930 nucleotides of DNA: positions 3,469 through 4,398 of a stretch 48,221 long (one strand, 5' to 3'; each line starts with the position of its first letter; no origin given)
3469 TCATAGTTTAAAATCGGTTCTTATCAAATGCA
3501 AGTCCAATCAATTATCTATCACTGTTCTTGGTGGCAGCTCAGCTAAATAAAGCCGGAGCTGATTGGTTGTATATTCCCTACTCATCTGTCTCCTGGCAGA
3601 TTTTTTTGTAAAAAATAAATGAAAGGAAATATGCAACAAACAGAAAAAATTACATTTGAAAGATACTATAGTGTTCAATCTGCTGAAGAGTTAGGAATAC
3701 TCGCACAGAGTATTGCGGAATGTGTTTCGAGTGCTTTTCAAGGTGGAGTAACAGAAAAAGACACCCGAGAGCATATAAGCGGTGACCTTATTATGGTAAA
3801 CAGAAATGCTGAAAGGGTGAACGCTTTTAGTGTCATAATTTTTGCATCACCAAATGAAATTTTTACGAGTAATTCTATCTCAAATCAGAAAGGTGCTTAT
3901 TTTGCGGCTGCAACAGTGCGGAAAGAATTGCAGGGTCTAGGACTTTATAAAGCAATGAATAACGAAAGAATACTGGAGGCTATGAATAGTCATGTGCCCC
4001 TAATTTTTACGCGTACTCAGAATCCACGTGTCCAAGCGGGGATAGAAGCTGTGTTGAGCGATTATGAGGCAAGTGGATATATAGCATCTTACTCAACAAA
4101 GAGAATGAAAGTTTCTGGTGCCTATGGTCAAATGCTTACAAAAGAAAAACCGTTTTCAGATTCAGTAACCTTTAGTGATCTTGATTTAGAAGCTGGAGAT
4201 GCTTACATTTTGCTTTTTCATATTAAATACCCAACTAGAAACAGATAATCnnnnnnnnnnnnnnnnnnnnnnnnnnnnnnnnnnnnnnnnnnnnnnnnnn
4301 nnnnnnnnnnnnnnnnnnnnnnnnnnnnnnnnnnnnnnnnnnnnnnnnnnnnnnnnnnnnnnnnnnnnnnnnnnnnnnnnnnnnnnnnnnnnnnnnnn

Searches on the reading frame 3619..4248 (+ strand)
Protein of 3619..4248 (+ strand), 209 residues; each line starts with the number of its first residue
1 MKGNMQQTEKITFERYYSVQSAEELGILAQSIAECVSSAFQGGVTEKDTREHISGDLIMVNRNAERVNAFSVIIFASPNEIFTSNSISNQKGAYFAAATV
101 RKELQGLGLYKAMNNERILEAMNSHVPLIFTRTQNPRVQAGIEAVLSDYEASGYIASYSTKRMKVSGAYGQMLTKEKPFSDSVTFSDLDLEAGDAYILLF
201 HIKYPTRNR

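Call 7: search_protein_families(library=pfam, proteins=[window:3619-4248:+], max_evalue=0.1)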
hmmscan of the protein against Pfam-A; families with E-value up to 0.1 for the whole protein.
window:3619-4248:+ (209 aa): 2 families
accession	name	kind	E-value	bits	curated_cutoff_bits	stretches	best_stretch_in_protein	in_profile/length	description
PF02918.20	Pertussis_S2S3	-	0.049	14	27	0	108-165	12-64/109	Pertussis toxin, subunit 2 and 3, C-terminal domain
PF18034.6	Bac_GH3_C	-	0.088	13.1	27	0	70-144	58-133/137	Bacterial Glycosyl hydrolase family 3 C-terminal domain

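Call 8: search_protein_families(library=ncbifam, proteins=[window:3619-4248:+], max_evalue=0.1)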
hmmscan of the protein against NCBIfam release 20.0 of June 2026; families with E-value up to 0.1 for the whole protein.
window:3619-4248:+ (209 aa): 0 families

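Call 10: find_homologous_proteins(query=window:3619-4248:+, max_evalue=0.001)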
Query window:3619-4248:+ (209 aa): 13 proteins with E <= 0.001 among 233 candidates.
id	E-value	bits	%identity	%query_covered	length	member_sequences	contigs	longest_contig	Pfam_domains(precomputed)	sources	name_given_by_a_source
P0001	2.6e-127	440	100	98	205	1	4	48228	-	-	-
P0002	6.7e-97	341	77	98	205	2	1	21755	-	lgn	-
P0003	2.4e-88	313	72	97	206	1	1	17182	-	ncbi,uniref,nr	ncbi:hypothetical protein C5B42_04390 [Candidatus Cerribacteria bacterium 'Amazon FNV 2010 28 9']|un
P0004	1.2e-61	226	52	96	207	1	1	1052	-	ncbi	-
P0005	2.8e-61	225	52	97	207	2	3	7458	-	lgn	-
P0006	1.1e-52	197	50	97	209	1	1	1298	-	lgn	-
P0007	9.4e-52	194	51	94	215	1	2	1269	-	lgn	-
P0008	1.1e-51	193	52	85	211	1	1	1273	-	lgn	-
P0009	8.1e-51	190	49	96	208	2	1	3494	-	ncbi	-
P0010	5.2e-47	178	46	97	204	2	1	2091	-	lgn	-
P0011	2.9e-46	176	45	98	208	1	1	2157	-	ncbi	-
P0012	3.6e-43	166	49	89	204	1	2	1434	-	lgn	-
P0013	3.2e-41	159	44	94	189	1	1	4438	-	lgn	-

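Call 11: find_encoding_contigs(protein=P0002, flank=6000, max_places=3)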
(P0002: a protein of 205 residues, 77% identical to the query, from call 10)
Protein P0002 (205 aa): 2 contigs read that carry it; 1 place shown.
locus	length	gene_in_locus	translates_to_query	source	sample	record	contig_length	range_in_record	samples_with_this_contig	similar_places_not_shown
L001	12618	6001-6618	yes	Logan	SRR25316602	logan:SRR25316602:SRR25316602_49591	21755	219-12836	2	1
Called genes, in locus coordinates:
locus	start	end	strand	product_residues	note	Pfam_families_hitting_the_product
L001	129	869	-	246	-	PF13408:Zn_ribbon_recom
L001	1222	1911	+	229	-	-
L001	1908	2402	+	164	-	-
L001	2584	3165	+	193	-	-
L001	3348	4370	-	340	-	PF00579:tRNA-synt_1b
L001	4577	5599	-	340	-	-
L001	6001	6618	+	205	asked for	-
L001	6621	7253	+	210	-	PF24827:AstE_AspA_cat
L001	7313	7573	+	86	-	PF01371:Trp_repressor, PF13384:HTH_23 (weak)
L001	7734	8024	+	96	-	-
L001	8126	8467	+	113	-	-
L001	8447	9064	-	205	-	PF00300:His_Phos_1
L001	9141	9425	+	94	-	-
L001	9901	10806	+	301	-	PF01522:Polysacc_deac_1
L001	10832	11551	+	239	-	PF00535:Glycos_transf_2, PF10111:Glyco_tranf_2_2 (weak), PF13641:Glyco_tranf_2_3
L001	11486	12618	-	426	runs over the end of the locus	-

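Call 12: find_encoding_contigs(protein=P0003, flank=6000, max_places=3)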
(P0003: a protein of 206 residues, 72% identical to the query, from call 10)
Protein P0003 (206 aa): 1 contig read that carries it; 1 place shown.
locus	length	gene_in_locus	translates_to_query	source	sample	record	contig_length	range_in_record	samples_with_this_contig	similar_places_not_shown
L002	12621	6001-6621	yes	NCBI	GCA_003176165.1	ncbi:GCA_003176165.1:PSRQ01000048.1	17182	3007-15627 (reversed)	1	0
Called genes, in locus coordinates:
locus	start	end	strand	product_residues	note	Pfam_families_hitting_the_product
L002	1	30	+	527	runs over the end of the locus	PF08239:SH3_3, PF05257:CHAP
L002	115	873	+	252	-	-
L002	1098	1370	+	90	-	PF10041:DUF2277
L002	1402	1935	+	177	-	PF13376:OmdA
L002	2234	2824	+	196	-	-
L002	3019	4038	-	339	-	PF00579:tRNA-synt_1b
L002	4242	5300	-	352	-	-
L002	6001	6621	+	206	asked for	-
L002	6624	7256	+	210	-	PF24827:AstE_AspA_cat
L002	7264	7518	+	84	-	PF01371:Trp_repressor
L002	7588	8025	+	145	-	-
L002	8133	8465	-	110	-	-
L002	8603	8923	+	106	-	PF13376:OmdA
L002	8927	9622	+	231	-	PF06414:Zeta_toxin, PF07931:CPT (faint), PF13671:AAA_33, PF13238:AAA_18 (weak)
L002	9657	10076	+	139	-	PF00903:Glyoxalase (weak)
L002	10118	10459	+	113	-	PF00903:Glyoxalase (weak)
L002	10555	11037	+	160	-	PF01022:HTH_5, PF12840:HTH_20, PF04945:YHS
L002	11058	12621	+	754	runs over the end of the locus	PF00403:HMA, PF00122:E1-E2_ATPase, PF00702:Hydrolase, PF08282:Hydrolase_3 (faint)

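Call 13: find_encoding_contigs(protein=P0005, flank=6000, max_places=3)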
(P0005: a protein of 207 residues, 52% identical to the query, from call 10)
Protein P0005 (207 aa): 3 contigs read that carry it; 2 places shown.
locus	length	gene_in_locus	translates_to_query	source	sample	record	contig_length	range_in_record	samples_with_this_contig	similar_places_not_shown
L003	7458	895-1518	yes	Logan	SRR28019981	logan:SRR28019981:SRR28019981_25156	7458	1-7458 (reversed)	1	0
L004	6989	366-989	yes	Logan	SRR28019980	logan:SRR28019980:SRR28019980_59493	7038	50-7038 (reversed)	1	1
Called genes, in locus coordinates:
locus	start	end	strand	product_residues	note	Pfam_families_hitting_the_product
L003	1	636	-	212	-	?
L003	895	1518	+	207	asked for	-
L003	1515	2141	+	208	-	PF24827:AstE_AspA_cat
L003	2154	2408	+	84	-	-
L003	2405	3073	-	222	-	PF00485:PRK (weak)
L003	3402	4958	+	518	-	-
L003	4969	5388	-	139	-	PF00011:HSP20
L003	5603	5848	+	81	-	-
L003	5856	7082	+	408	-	PF00817:IMS, PF11799:IMS_C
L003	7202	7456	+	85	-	?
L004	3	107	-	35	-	?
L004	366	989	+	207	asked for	-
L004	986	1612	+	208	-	PF24827:AstE_AspA_cat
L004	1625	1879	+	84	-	-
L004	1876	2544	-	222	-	PF00485:PRK (weak)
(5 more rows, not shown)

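Call 20: find_related_loci(query=A1, collection=genome_contigs, flank=4000)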
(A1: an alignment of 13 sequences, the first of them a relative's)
Query A1 (205 aa) in genome_contigs; peptide patterns used: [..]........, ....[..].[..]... (x = any residue, [..] = any of these).
149 stretches matched a pattern; 8 encode a relative of the query (tblastn E <= 1e-3); 8 distinct loci.
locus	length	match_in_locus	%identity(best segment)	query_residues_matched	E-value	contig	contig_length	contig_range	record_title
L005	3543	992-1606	75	1-205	2e-105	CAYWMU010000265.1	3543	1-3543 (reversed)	MAG TPA_asm: uncultured Bacteriovorax sp. isolate binchicken_co173_246 genome assembly, contig: NODE_86289_length_3543_c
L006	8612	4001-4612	72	1-202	6e-100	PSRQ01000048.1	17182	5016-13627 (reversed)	MAG: Candidatus Cerribacteria bacterium 'Amazon FNV 2010 28 9' contig_75_14606559_length_17182_multi_3_in_0_out_1, whole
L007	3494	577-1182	49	1-201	6e-60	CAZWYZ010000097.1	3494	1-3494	MAG TPA_asm: uncultured Pseudomonadales bacterium isolate SRP286056_co1_495 genome assembly, contig: NODE_43677_length_3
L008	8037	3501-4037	51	23-200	2e-58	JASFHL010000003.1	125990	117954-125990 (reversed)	MAG: Candidatus Woesebacteria bacterium isolate D0608M20metaG_Bin_4550 D0608M20metaG_FD_scaffold_12_c1, whole genome sho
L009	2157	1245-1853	46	2-201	2e-55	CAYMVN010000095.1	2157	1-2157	MAG TPA_asm: uncultured Pseudomonadales bacterium isolate SRP286056_co2_111 genome assembly, contig: NODE_98257_length_2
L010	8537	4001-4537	48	24-201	2e-53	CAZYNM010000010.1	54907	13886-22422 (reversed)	MAG TPA_asm: uncultured Pseudomonadales bacterium isolate SRP292972_co1_113 genome assembly, contig: NODE_388_length_549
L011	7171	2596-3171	37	10-198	5e-43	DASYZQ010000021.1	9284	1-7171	MAG TPA_asm: Candidatus Saccharimonadales bacterium isolate SMAG_U6366 k141_615941, whole genome shotgun sequence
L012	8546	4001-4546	32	24-196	1e-23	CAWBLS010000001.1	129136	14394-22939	MAG: uncultured Candidatus Saccharibacteria bacterium isolate MFD05684.bin.2.14 genome assembly, contig: contig_110063,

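Call 21: find_related_loci(query=A1, collection=metagenome_contigs, flank=4000)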
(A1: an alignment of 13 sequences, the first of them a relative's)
Query A1 (205 aa) in metagenome_contigs; peptide patterns used: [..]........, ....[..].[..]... (x = any residue, [..] = any of these).
126 stretches matched a pattern; 7 encode a relative of the query (tblastn E <= 1e-3); 7 distinct loci.
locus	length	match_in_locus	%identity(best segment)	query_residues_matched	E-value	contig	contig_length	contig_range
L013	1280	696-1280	74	1-195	1e-105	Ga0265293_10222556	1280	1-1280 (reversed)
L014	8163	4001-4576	50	12-200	1e-57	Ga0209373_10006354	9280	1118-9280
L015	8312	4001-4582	46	12-200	7e-56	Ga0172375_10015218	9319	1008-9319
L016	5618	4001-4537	41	24-201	7e-45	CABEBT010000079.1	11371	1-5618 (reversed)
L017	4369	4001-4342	46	31-140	8e-30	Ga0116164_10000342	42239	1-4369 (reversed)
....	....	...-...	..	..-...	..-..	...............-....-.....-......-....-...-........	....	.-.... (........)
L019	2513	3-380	33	73-198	8e-22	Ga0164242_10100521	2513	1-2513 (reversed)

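Call 24: find_encoding_contigs(protein=P0004, flank=1000, max_places=3)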
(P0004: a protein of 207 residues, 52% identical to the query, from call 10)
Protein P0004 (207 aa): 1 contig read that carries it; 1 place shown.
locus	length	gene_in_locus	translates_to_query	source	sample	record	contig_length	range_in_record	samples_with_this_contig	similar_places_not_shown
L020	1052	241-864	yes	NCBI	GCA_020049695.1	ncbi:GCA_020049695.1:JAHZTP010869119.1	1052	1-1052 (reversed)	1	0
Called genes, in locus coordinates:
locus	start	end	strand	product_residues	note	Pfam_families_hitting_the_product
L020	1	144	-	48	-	?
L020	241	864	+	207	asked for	-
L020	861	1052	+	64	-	?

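Call 25: find_encoding_contigs(protein=P0001, flank=3000, max_places=5)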
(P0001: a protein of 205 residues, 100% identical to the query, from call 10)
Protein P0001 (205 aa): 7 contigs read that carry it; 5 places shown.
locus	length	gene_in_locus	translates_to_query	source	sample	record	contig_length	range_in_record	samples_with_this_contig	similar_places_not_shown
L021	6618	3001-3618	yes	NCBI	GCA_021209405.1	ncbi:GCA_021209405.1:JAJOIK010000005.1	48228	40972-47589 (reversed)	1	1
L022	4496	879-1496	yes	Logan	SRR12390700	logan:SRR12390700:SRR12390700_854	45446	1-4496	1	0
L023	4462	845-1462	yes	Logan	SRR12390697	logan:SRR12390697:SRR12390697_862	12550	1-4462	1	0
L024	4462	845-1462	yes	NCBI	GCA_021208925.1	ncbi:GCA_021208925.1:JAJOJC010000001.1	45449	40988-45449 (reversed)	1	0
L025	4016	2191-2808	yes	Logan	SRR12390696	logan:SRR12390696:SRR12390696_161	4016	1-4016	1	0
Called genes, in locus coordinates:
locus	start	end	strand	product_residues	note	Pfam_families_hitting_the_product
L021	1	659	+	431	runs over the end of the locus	?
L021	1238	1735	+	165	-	-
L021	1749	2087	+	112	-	-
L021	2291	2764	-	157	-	PF10502:Peptidase_S26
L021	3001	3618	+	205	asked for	-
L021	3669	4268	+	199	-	PF24827:AstE_AspA_cat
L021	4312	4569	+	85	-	PF01371:Trp_repressor, PF13384:HTH_23 (weak)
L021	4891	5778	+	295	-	-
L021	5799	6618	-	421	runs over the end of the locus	PF02403:Seryl_tRNA_N, PF00587:tRNA-synt_2b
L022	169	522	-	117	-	PF10502:Peptidase_S26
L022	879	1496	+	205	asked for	-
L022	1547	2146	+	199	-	PF24827:AstE_AspA_cat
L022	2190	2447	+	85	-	PF01371:Trp_repressor, PF13384:HTH_23 (weak)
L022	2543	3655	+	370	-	-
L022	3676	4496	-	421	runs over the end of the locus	PF02403:Seryl_tRNA_N, PF00587:tRNA-synt_2b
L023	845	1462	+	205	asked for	-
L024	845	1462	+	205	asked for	-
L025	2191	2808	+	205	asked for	-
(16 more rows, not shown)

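Call 40: predict_structure(alignment_id=A1)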
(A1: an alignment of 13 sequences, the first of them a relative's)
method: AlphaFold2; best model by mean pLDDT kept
length: 205 residues; sequences in the alignment: 13
mean_pLDDT: 90.7   pTM: 0.87
mean pLDDT of the five models: 90.7, 90.1, 89.4, 88.7, 85.1
residues with pLDDT >= 90: 148; 70-90: 50; 50-70: 2; < 50: 5
segments of 3 or more residues with pLDDT < 50: 1-3
pLDDT, mean of each block of 10 residues (from residue 1): 67 95 93 83 86 94 95 96 97 91 92 96 96 95 97 97 82 84 91 97 67
secondary structure, 60 per line:
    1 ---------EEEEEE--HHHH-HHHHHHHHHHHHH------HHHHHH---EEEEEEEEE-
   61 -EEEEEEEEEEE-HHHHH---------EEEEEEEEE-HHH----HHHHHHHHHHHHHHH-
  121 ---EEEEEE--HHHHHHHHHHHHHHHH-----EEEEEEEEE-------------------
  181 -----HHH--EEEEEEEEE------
elements in order: E10-15 H18-21 H23-35 H42-47 E51-59 E62-72 H74-78 E88-96 H105-119 E124-129 H132-147 E153-161 E191-199

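Call 41: search_protein_representatives(alignment_id=A1)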
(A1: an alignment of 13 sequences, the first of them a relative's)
Query: 13 sequences, 208 profile positions. Proteins with E-value up to 0.001 (for the whole library): 232; up to 1e-10: 174; up to 1e-30: 67. The best 150 are listed.
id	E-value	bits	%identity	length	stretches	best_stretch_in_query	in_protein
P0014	1.0e-75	269.9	-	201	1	6-203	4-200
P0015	6.3e-68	244.5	-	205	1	6-203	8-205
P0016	3.2e-64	232.4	-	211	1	8-206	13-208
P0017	1.6e-59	217.1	-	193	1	11-203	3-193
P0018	2.6e-59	216.4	-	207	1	4-203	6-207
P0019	1.6e-57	210.5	-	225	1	8-203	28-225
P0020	1.1e-56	207.8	-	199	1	10-201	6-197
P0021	6.4e-55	202.1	-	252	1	8-206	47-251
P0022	1.7e-54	200.7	-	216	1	2-204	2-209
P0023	4.7e-53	196.0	-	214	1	8-203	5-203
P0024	4.8e-53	195.9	-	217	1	5-201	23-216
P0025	1.6e-52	194.2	-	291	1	9-207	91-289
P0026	6.7e-52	192.2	-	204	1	5-202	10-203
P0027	1.2e-51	191.3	-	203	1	6-202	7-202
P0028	2.0e-51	190.6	-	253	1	12-203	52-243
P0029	3.8e-51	189.7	-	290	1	9-202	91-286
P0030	5.1e-51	189.3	-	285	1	4-206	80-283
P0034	3.4e-49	183.3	-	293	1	8-205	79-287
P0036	2.6e-48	180.5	-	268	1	8-202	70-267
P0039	1.9e-47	177.6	-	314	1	5-204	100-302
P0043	6.0e-45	169.5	-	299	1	8-206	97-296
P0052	2.0e-40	154.7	-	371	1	7-205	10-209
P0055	6.2e-40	153.1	-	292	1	10-203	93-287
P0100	5.4e-25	104.3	-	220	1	16-203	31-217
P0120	7.5e-22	94.0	-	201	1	17-203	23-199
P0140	2.8e-19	85.6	-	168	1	25-201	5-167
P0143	1.0e-18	83.8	-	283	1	20-195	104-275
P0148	5.0e-18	81.5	-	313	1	20-201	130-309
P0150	9.7e-18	80.6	-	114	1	103-204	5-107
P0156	5.0e-17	78.3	-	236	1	21-203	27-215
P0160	1.4e-16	76.8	-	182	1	27-203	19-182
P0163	3.2e-16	75.6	-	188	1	87-202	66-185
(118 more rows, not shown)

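Call 43: search_protein_families(library=pfam, proteins=[P0100, P0120, P0140, P0150, P0156, P0160, P0163, P0143, P0148, P0052], max_evalue=0.01)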
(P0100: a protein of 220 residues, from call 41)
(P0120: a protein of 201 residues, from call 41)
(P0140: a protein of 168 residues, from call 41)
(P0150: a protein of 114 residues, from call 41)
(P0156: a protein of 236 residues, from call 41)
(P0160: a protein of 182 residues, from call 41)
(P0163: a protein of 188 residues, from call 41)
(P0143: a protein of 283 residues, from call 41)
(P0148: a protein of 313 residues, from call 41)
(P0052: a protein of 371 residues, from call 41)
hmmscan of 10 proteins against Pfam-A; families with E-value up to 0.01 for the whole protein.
P0100 (220 aa): 3 families
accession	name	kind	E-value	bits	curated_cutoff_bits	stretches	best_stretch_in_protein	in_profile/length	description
PF13673.13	Acetyltransf_10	-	7e-06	26.5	23.6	1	50-127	11-86/128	Acetyltransferase (GNAT) domain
PF00583.31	Acetyltransf_1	-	1.8e-05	25.4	20.7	1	65-125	29-92/116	Acetyltransferase (GNAT) family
PF13508.13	Acetyltransf_7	-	0.0014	19.3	27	1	71-117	5-53/84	Acetyltransferase (GNAT) domain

P0120 (201 aa): 1 family
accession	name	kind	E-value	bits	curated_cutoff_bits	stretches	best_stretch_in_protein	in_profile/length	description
PF14172.12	DUF4309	-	0.0038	17.6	25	0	79-128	23-75/133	Domain of unknown function (DUF4309)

P0140 (168 aa): 0 families

P0150 (114 aa): 0 families

P0156 (236 aa): 1 family
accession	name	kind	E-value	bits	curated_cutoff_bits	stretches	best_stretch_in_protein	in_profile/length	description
PF00583.31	Acetyltransf_1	-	8.5e-05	23.2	20.7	1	55-130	28-104/116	Acetyltransferase (GNAT) family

P0160 (182 aa): 3 families
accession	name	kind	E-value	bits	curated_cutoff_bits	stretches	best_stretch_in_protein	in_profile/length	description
PF00583.31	Acetyltransf_1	-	3.9e-09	37.2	20.7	1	44-111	31-101/116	Acetyltransferase (GNAT) family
PF13508.13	Acetyltransf_7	-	1.1e-07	32.5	27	1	46-106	4-65/84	Acetyltransferase (GNAT) domain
PF13673.13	Acetyltransf_10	-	4.1e-05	24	23.6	1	48-115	33-99/128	Acetyltransferase (GNAT) domain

P0163 (188 aa): 0 families

P0143 (283 aa): 5 families
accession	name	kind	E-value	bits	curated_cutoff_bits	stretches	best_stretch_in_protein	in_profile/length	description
PF00583.31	Acetyltransf_1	-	2.6e-11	44.3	20.7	1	134-220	27-104/116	Acetyltransferase (GNAT) family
PF13508.13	Acetyltransf_7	-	7.1e-07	30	27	1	138-214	5-67/84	Acetyltransferase (GNAT) domain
PF13673.13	Acetyltransf_10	-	3.2e-05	24.4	23.6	1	174-220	52-98/128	Acetyltransferase (GNAT) domain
PF13527.13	Acetyltransf_9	-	0.0017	18.8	25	1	107-210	7-107/127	Acetyltransferase (GNAT) domain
PF14542.12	Acetyltransf_CG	-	0.0095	16.5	30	0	170-209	19-58/80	GCN5-related N-acetyl-transferase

P0148 (313 aa): 2 families
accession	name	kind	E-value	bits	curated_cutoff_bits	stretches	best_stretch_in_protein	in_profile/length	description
PF01817.26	CM_2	-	3.6e-13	50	27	1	24-102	1-79/80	Chorismate mutase type II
PF00583.31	Acetyltransf_1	-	1.4e-05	25.7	20.7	1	161-236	31-102/116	Acetyltransferase (GNAT) family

P0052 (371 aa): 0 families

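Call 44: search_protein_families(library=pfam, proteins=[P0025, P0029, P0030, P0034, P0039, P0043, P0055, P0021, P0028, P0036], max_evalue=0.01)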
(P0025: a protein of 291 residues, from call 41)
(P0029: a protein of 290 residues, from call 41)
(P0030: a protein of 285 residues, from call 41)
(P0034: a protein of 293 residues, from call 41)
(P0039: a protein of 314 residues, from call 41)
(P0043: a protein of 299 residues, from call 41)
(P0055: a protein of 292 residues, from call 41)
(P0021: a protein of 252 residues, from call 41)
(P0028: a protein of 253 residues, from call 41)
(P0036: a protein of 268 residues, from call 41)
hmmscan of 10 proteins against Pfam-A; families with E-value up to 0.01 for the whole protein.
P0025 (291 aa): 0 families

P0029 (290 aa): 0 families

P0030 (285 aa): 0 families

P0034 (293 aa): 0 families

P0039 (314 aa): 0 families

P0043 (299 aa): 0 families

P0055 (292 aa): 2 families
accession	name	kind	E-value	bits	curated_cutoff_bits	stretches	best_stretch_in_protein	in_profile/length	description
PF00583.31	Acetyltransf_1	-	0.00013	22.7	20.7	1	120-202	17-89/116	Acetyltransferase (GNAT) family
PF13508.13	Acetyltransf_7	-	0.00097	19.9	27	1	136-208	3-65/84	Acetyltransferase (GNAT) domain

P0021 (252 aa): 0 families

P0028 (253 aa): 2 families
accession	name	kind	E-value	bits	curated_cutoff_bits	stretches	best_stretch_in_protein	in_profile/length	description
PF00583.31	Acetyltransf_1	-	0.00033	21.4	20.7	1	86-171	25-103/116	Acetyltransferase (GNAT) family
PF13508.13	Acetyltransf_7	-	0.0099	16.7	27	0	92-155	4-55/84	Acetyltransferase (GNAT) domain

P0036 (268 aa): 0 families

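Call 45: fold_search(model_id=the predicted structure, library=pdb)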
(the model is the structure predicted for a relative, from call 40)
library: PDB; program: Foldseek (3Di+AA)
matches with E <= 10: 1240; with E <= 0.001: 434
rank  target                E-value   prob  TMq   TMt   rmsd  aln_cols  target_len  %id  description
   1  4e2a_A                5.2e-07  1.00  0.51  0.59   5.8       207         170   12  Crystal Structure of the Putative acetyltransferase from Streptococcus mutans (released 2013-03-13)
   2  1y9k_D                1.2e-06  1.00  0.50  0.65   5.4       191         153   12  IAA acetyltransferase from Bacillus cereus ATCC 14579 (released 2005-02-01)
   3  4e2a_B                1.3e-06  1.00  0.51  0.59   5.8       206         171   12  Crystal Structure of the Putative acetyltransferase from Streptococcus mutans (released 2013-03-13)
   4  3qb8_A                1.4e-06  1.00  0.51  0.53   7.5       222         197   14  Paramecium Chlorella Bursaria Virus1 Putative ORF A654L is a Polyamine Acetyltransferase (released 2012-01-25)
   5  6zmp_A                1.9e-06  1.00  0.53  0.56   6.3       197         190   16  Crystal structure of Chaetomium thermophilum Naa20 in complex with a bisubstrate analogue (released 2020-12-23)
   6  6sjy_A                2.1e-06  1.00  0.50  0.59   6.6       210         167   14  Diaminobutyrate acetyltransferase EctA from Paenibacillus lautus in complex with its product ADABA (released 2020-01-29)
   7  6sjy_C                2.5e-06  1.00  0.49  0.59   6.7       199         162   14  Diaminobutyrate acetyltransferase EctA from Paenibacillus lautus in complex with its product ADABA (released 2020-01-29)
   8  6sk1                  2.5e-06  1.00  0.49  0.60   6.7       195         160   15  Diaminobutyrate acetyltransferase EctA from Paenibacillus lautus in complex with coenzyme A (released 2020-01-29)
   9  7crm_D                2.9e-06  1.00  0.51  0.55   8.0       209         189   12  Aminoglycoside 2'-N-acetyltransferase from Mycolicibacterium smegmatis-APO Structure (released 2021-06-23)
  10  6sll_A                3.0e-06  1.00  0.50  0.60   6.8       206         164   14  Diaminobutyrate acetyltransferase EctA from Paenibacillus lautus in complex with its substrate L-2,4-diaminobutyric ac (released 2020-01-29)
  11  6vta_B                3.3e-06  1.00  0.49  0.55  10.5       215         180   10  Aminoglycoside N-2'-Acetyltransferase-Ia [AAC(2')-Ia] in complex with amikacin and acetyl-CoA (released 2021-06-02)
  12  1y9k_C                3.5e-06  1.00  0.51  0.67   6.3       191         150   14  IAA acetyltransferase from Bacillus cereus ATCC 14579 (released 2005-02-01)
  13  7crm_B                3.5e-06  1.00  0.50  0.54   7.6       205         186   15  Aminoglycoside 2'-N-acetyltransferase from Mycolicibacterium smegmatis-APO Structure (released 2021-06-23)
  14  5us1_F                4.2e-06  1.00  0.49  0.55   8.3       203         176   10  Crystal structure of aminoglycoside acetyltransferase AAC(2')-Ia in complex with N2'-acetylgentamicin C1A and coenzyme (released 2017-03-15)
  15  7crm_A                4.2e-06  1.00  0.48  0.52   8.2       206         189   14  Aminoglycoside 2'-N-acetyltransferase from Mycolicibacterium smegmatis-APO Structure (released 2021-06-23)
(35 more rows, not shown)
